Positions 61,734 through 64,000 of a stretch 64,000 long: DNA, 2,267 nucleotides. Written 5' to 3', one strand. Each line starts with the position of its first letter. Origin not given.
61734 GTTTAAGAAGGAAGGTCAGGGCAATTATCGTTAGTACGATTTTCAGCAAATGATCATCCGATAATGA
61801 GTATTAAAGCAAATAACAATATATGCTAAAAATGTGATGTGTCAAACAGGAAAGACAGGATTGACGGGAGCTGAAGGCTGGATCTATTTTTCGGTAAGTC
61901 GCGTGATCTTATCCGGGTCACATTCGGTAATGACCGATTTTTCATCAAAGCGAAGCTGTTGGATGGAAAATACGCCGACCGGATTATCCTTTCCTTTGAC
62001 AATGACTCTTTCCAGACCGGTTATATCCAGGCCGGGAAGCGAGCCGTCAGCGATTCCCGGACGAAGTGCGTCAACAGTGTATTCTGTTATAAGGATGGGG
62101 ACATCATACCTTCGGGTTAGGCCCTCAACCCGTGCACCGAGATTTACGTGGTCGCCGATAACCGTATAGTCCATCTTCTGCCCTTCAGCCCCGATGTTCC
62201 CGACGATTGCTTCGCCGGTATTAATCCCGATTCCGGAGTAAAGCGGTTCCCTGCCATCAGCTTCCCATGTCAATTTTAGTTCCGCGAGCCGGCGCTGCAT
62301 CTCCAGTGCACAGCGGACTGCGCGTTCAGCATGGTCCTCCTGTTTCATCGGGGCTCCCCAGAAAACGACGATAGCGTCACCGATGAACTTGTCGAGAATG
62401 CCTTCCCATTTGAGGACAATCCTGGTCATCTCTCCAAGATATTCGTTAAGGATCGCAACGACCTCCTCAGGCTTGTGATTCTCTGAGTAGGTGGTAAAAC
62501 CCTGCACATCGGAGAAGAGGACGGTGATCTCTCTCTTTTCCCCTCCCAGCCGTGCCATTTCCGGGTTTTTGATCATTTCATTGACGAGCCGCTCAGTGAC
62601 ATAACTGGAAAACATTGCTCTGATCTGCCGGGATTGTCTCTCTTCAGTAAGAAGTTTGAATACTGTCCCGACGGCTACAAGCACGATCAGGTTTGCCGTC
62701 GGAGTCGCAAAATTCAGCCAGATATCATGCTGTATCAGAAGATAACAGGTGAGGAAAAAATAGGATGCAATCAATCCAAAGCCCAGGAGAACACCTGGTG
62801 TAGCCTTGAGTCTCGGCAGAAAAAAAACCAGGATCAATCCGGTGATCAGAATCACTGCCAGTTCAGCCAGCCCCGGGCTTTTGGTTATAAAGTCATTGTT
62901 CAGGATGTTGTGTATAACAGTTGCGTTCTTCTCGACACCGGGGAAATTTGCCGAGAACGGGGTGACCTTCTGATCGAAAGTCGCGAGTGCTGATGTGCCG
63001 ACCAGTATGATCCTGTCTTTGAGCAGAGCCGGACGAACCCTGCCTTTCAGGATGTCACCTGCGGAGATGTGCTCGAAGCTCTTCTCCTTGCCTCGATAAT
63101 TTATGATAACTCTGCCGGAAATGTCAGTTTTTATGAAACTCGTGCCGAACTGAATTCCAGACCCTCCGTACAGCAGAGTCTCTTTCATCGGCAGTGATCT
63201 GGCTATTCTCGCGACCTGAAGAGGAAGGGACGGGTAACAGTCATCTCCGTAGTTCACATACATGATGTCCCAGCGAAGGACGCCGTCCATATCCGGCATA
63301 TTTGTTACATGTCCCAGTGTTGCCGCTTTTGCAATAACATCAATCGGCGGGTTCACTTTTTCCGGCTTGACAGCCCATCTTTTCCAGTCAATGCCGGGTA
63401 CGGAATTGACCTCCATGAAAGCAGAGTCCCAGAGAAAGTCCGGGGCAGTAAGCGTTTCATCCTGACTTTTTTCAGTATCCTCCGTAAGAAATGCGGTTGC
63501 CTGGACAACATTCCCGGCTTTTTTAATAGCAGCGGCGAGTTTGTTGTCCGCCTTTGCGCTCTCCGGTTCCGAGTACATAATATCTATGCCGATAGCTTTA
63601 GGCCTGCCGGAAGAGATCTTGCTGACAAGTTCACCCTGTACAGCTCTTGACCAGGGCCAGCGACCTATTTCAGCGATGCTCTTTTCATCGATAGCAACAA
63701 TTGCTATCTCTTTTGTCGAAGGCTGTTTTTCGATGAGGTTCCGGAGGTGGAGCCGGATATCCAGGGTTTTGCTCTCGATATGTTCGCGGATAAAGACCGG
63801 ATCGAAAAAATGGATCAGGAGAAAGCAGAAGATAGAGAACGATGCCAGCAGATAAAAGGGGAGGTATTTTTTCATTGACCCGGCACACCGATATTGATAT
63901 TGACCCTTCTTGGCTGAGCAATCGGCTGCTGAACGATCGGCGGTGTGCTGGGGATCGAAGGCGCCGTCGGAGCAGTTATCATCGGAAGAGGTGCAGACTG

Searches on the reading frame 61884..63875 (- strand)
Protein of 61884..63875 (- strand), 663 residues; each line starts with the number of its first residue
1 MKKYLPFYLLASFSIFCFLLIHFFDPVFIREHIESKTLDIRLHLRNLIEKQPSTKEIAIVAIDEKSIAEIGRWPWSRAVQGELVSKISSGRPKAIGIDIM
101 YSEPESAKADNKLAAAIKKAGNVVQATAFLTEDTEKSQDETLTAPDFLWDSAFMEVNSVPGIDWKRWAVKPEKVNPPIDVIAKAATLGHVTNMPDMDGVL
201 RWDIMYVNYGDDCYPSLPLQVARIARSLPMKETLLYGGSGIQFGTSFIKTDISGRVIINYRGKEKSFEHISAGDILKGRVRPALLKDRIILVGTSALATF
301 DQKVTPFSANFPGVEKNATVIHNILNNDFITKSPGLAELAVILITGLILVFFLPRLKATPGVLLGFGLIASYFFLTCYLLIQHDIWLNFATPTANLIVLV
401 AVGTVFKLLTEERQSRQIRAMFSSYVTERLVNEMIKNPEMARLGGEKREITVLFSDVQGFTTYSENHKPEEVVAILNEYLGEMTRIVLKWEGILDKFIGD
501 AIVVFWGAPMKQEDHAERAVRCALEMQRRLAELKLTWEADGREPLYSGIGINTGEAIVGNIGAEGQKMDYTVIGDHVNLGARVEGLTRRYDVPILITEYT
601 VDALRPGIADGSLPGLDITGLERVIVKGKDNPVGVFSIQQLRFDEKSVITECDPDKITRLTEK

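Call 54: search_protein_families(library=pfam, proteins=[window:61884-63875:-], max_evalue=0.00001)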
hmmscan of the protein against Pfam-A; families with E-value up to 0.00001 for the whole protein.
window:61884-63875:- (663 aa): 2 families
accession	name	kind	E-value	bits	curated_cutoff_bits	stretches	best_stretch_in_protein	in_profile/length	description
PF05226.16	CHASE2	-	1.4e-58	198.9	26.3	1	19-348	6-254/257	CHASE2 domain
PF00211.25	Guanylate_cyc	-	6.4e-23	81.7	21.9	1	447-633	6-177/183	Adenylate and Guanylate cyclase catalytic domain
